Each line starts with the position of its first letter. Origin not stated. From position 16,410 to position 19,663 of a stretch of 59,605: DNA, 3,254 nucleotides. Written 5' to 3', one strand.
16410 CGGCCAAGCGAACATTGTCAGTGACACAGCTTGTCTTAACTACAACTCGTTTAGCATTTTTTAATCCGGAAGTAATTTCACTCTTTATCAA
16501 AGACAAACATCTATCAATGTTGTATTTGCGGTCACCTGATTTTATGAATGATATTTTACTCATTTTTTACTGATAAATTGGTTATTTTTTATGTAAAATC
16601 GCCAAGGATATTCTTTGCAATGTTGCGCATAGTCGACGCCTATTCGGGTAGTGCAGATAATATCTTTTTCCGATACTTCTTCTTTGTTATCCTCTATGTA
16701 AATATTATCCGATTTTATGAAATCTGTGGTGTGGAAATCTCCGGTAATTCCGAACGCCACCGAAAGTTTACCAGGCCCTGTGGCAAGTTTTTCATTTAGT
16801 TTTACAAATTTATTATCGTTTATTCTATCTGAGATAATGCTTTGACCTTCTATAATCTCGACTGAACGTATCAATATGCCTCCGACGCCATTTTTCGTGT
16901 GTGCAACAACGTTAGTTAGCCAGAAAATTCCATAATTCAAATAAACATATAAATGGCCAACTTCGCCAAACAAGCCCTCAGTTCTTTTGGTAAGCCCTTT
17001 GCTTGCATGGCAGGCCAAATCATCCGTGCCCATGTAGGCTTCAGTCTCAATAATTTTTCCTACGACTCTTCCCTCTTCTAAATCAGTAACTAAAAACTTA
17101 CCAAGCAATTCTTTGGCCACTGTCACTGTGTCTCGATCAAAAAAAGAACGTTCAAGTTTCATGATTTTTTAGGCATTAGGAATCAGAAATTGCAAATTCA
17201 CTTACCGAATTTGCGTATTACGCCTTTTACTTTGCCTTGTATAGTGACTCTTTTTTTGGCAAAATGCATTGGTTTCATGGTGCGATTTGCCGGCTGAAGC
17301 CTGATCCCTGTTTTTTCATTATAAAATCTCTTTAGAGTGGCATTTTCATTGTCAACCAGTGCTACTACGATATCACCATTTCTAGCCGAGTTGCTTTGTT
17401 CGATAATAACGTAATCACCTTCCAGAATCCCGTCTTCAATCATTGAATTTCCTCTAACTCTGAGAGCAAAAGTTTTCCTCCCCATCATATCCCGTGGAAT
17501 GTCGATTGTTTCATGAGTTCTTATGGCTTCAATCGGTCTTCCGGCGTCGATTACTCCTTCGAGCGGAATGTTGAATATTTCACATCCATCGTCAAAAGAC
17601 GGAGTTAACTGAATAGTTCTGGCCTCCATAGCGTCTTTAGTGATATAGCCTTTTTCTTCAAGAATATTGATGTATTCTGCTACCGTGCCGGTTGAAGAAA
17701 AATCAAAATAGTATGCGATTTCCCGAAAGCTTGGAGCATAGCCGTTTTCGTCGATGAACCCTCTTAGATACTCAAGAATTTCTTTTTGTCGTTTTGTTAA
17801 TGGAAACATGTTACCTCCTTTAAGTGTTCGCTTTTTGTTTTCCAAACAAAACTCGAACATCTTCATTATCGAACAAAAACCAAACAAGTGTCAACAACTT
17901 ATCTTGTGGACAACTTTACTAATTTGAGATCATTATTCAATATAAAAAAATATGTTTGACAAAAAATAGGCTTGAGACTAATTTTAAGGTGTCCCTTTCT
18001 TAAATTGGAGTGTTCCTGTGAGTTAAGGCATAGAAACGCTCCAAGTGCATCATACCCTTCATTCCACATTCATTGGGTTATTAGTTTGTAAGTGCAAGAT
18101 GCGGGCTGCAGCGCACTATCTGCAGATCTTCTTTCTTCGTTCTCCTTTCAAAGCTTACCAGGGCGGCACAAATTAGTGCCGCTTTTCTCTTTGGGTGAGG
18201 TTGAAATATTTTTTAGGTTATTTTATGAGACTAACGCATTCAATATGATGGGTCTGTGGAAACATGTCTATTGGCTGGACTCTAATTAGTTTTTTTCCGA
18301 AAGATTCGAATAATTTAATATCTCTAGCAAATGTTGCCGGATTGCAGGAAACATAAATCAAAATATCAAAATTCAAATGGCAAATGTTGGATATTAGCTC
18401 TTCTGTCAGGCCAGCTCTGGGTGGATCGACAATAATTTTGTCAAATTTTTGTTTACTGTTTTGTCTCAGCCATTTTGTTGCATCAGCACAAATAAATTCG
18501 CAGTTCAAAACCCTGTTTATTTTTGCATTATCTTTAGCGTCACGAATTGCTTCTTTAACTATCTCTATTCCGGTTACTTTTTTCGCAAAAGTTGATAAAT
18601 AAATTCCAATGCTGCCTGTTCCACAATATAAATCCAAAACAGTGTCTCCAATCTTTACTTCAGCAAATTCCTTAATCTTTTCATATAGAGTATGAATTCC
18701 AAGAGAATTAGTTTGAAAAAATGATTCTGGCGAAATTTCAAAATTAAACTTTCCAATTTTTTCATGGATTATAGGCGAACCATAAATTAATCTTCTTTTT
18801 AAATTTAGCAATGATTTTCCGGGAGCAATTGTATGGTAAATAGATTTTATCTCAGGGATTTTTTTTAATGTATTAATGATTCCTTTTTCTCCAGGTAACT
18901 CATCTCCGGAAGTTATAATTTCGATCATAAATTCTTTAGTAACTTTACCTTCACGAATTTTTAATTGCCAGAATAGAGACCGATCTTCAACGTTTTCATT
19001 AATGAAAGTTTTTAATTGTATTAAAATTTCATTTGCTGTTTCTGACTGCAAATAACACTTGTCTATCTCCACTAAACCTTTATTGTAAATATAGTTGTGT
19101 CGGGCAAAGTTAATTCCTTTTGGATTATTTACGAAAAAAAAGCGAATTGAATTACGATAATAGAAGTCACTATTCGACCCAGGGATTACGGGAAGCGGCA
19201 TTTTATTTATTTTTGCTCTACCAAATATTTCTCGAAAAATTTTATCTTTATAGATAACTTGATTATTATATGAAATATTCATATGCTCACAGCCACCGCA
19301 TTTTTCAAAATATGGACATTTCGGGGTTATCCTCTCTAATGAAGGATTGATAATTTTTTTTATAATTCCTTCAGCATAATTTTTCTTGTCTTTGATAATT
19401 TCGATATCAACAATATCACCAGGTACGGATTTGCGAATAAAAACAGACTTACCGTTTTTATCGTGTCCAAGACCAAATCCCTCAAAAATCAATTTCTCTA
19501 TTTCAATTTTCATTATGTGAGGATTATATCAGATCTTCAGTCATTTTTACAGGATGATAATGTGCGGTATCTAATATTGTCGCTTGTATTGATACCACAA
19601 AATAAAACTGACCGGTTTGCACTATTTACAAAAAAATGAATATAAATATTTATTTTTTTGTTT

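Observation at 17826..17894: Direct-repeat RAAC-AAAAnnn-RAAC motif three times over the lexA promoter and once at rarA: candidate LexA box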

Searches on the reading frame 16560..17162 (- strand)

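Call 68: search_protein_families(library=pfam, proteins=[window:16560-17162:-])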
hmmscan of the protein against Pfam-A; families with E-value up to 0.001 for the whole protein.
window:16560-17162:- (200 aa): 1 family
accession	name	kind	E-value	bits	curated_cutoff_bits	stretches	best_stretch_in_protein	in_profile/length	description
PF02245.21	Pur_DNA_glyco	-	8.2e-58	195.2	27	1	6-194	1-180/181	Methylpurine-DNA glycosylase (MPG)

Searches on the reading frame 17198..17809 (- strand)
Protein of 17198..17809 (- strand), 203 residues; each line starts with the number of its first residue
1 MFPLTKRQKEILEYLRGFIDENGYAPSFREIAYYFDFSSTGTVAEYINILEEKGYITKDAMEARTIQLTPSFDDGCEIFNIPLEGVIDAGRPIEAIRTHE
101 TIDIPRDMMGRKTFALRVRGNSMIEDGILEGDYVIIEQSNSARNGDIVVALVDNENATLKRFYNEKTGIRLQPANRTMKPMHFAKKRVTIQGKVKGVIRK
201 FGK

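Call 23: find_related_loci(query=window:17198-17809:-, collection=genome_contigs, flank=1500)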
Query window:17198-17809:- (203 aa) in genome_contigs; peptide patterns used: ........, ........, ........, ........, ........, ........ (x = any residue, [..] = any of these).
216 stretches matched a pattern; 122 encode a relative of the query (tblastn E <= 1e-3); the best 80 are kept; 80 distinct loci.
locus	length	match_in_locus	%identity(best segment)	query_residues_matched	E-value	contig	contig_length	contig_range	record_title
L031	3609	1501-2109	93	1-203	5e-129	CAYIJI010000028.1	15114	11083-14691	MAG TPA_asm: uncultured Candidatus Saccharibacteria bacterium isolate ERP119705_co23_573 genome assembly, contig: NODE_3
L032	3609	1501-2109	94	1-203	5e-127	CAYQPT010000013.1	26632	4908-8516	MAG TPA_asm: uncultured Candidatus Saccharibacteria bacterium isolate SRP192927_co1_1036 genome assembly, contig: NODE_3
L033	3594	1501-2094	89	4-201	9e-120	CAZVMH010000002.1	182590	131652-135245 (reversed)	MAG TPA_asm: uncultured Candidatus Saccharibacteria bacterium isolate binchicken_co79_39 genome assembly, contig: NODE_2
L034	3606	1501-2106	86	1-202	2e-118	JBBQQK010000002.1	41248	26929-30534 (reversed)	MAG: Patescibacteria group bacterium isolate Co_metawrap_1577 Cmw_1577_k141_25594587_length_41248_cov_10.5881, whole gen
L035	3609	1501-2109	82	1-203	7e-115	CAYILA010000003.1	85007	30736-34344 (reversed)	MAG TPA_asm: uncultured Candidatus Saccharibacteria bacterium isolate ERP119705_co24_1018 genome assembly, contig: NODE_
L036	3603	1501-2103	83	1-201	9e-115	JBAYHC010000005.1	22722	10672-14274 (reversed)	MAG: Patescibacteria group bacterium isolate SO_2016_GW1_140 scaffold03955_OW334_2016, whole genome shotgun sequence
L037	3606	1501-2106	81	1-202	5e-111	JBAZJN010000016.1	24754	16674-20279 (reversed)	MAG: Patescibacteria group bacterium isolate SO_2017_LW4_120 scaffold_4157_c1_LW137-91_2017, whole genome shotgun sequen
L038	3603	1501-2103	81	1-201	2e-110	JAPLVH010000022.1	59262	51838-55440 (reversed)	MAG: Candidatus Berkelbacteria bacterium isolate LacPavin_0419_WC90_MAG_42_9 LacPavin_0419_WC90_scaffold_414652, whole g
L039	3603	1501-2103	82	1-201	3e-110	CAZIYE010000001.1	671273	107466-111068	MAG TPA_asm: uncultured Candidatus Saccharibacteria bacterium isolate SRP272421_co4_706 genome assembly, contig: NODE_1_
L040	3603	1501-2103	80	1-201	9e-110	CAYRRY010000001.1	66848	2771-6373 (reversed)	MAG TPA_asm: uncultured Candidatus Saccharibacteria bacterium isolate SRP191223_co1_376 genome assembly, contig: NODE_21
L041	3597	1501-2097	82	1-201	5e-110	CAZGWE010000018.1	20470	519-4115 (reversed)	MAG TPA_asm: uncultured Candidatus Saccharibacteria bacterium isolate binchicken_co251_1001 genome assembly, contig: NOD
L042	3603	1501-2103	81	1-201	6e-110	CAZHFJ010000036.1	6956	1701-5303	MAG TPA_asm: uncultured Candidatus Saccharibacteria bacterium isolate SRP118108_co4_36 genome assembly, contig: NODE_120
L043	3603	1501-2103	80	1-201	1e-109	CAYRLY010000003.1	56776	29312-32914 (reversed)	MAG TPA_asm: uncultured Candidatus Saccharibacteria bacterium isolate SRP263991_co2_422 genome assembly, contig: NODE_36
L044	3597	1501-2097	80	3-201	2e-109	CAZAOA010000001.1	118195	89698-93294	MAG TPA_asm: uncultured Candidatus Saccharibacteria bacterium isolate SRP179991_co5_105 genome assembly, contig: NODE_10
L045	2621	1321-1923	81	1-201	1e-113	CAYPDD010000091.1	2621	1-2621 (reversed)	MAG TPA_asm: uncultured Candidatus Saccharibacteria bacterium isolate SRP272421_co2_75 genome assembly, contig: NODE_177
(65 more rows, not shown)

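Call 46: search_protein_families(library=pfam, proteins=[window:17198-17809:-])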
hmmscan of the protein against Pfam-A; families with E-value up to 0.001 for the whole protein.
window:17198-17809:- (203 aa): 2 families
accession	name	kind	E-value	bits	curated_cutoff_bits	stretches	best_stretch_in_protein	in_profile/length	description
PF00717.28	Peptidase_S24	-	7.2e-31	106.7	23.3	1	85-194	4-115/116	Peptidase S24-like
PF01726.22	LexA_DNA_bind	-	1.2e-18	67.1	23.7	1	1-65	1-65/65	LexA DNA binding domain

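Call 47: search_solved_structures(query=window:17198-17809:-, show_alignments=2)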
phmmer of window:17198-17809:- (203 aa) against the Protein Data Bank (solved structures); distinct sequences matched with E-value up to 0.001: 21.
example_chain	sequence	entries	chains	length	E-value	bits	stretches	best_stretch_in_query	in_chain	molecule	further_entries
3k2z_A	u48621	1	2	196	4.5e-37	130.8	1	3-200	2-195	LexA repressor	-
7b5g_A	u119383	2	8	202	6.3e-23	84.7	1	3-200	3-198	LexA repressor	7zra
7ocj_A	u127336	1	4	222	8.8e-23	84.2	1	3-200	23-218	LexA repressor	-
1jhh_A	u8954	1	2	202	1.7e-22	83.3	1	3-200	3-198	LEXA REPRESSOR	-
3jso_A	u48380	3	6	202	4e-22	82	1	3-200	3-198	LexA repressor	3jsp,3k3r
8trg_I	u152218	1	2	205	4.2e-22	82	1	3-200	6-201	LexA repressor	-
8s7g_A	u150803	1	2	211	5.5e-22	81.6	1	4-200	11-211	LexA repressor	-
1jhf_A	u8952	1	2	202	5.7e-22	81.5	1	3-200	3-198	LEXA REPRESSOR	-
6a2q_A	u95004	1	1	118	5.3e-16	62.1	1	91-200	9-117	LexA repressor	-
6a2r_A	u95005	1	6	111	6.6e-16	61.8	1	98-200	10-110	LexA repressor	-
6a2s_A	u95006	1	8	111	1.7e-15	60.4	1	98-200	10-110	LexA repressor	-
6a2t_A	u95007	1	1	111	4.1e-15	59.2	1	98-200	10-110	LexA repressor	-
1jhc_A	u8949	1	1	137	1.3e-13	54.3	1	80-200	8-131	LEXA REPRESSOR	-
8gms_A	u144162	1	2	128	2.7e-13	53.2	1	81-200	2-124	LexA repressor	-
1jhe_A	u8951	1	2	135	1.1e-12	51.2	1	80-200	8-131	LEXA REPRESSOR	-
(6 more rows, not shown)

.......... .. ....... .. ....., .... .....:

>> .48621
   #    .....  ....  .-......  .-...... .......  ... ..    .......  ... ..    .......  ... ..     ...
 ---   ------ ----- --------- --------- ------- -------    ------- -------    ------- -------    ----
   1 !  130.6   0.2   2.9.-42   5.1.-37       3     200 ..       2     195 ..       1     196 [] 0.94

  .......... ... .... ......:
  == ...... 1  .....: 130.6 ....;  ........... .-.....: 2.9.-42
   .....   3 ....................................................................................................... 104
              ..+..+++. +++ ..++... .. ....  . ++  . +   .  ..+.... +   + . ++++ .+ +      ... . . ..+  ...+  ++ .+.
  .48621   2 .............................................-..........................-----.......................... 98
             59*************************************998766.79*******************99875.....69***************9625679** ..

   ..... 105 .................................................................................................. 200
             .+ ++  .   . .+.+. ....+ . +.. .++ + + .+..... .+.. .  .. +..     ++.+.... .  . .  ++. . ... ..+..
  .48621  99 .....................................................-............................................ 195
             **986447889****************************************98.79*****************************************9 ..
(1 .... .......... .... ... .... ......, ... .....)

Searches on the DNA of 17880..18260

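Call 55: search_rna_families(source=window, start=17880, end=18260, threshold=evalue, max_evalue=10, show_alignments=2)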
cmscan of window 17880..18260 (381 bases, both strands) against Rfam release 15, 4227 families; matches with E-value up to 10: 3.
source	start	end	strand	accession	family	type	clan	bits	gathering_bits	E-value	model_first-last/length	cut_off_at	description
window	18124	18199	+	RF00519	suhB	Gene; sRNA;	CL00108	17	41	0.41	1-77/77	no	Makes More Granules Regulator RNA (mmgR)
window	18088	18186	+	RF01796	frnS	Gene; sRNA;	-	14.9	60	5.2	1-119/119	no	Fumarate/nitrate reductase regulator sRNA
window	18090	18196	+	RF00558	L20_leader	Cis-reg; leader;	-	12.7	58.7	8.8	1-127/127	no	Ribosomal protein L20 leader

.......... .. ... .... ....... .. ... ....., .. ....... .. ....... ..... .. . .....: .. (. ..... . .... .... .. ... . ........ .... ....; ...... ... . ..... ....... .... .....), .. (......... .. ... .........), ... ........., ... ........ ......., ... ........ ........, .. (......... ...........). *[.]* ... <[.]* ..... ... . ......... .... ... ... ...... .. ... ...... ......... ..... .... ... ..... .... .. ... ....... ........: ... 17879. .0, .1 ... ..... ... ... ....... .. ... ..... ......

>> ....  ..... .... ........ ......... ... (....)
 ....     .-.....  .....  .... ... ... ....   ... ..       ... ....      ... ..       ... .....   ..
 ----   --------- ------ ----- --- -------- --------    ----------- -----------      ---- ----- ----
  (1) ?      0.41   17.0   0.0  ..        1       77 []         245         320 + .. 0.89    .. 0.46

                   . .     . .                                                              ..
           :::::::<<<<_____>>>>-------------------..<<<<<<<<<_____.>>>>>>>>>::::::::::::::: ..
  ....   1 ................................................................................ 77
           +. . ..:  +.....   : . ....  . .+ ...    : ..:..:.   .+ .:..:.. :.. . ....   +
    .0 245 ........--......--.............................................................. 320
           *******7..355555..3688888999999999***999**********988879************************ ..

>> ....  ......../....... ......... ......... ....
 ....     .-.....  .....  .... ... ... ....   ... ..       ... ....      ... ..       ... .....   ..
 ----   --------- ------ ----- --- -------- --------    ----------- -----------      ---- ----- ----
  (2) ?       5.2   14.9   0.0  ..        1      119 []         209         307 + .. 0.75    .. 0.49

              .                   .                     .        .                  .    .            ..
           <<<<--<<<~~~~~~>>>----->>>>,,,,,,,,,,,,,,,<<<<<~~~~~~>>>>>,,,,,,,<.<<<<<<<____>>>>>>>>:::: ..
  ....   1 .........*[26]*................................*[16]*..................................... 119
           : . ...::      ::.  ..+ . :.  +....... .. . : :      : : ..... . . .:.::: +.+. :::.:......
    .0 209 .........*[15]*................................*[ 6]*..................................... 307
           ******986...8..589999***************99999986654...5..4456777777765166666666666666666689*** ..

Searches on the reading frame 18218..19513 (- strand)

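Call 68: search_protein_families(library=pfam, proteins=[window:18218-19513:-])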
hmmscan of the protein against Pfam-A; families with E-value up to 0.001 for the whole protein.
window:18218-19513:- (431 aa): 15 families
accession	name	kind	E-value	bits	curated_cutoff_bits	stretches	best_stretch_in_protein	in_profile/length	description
PF05958.17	tRNA_U5-meth_tr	-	5.1e-24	85.4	23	1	255-429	169-353/357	tRNA (Uracil-5-)-methyltransferase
PF13847.12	Methyltransf_31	-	3.4e-13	49.9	27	1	289-363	4-81/145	Methyltransferase domain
PF01938.26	TRAM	-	2.5e-10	40.5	21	1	3-51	10-60/61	TRAM domain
PF13649.12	Methyltransf_25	-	9.3e-10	39.5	27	1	292-362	1-70/97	Methyltransferase domain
PF03602.21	Cons_hypoth95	-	1.2e-09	38.5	24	1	289-390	42-152/182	Conserved hypothetical protein 95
PF05175.20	MTS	-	3.6e-09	36.9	23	1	288-365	31-107/170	Methyltransferase small domain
PF01209.24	Ubie_methyltran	-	6.2e-07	29.4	20.1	1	270-361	28-121/233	ubiE/COQ5 methyltransferase family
PF02475.24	TRM5-TYW2_MTfase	-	1.7e-06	28.5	28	1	281-366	29-114/164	TRM5/TYW2 methyltransferase domain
PF09445.16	Methyltransf_15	-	6.2e-06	26.3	22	1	291-369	3-84/165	RNA cap guanine-N2 methyltransferase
PF08241.18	Methyltransf_11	-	1e-05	26.5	21.2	1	293-360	1-64/95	Methyltransferase domain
PF06325.19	PrmA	-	2.3e-05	24.5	22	1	286-361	159-231/296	Ribosomal protein L11 methyltransferase (PrmA)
PF01555.25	N6_N4_Mtase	-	5e-05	23.8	26.7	1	287-327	180-220/221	DNA methylase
PF01189.24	Methyltr_RsmB-F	-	0.00012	22.2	27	1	289-369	9-92/199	16S rRNA methyltransferase RsmB/F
PF01170.24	UPF0020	-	0.00015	22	22.3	0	282-365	22-130/197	RMKL-like, methyltransferase domain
PF01135.25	PCMT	-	0.00081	19.7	20.3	0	277-364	62-150/210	Protein-L-isoaspartate(D-aspartate) O-methyltransferase (PCMT)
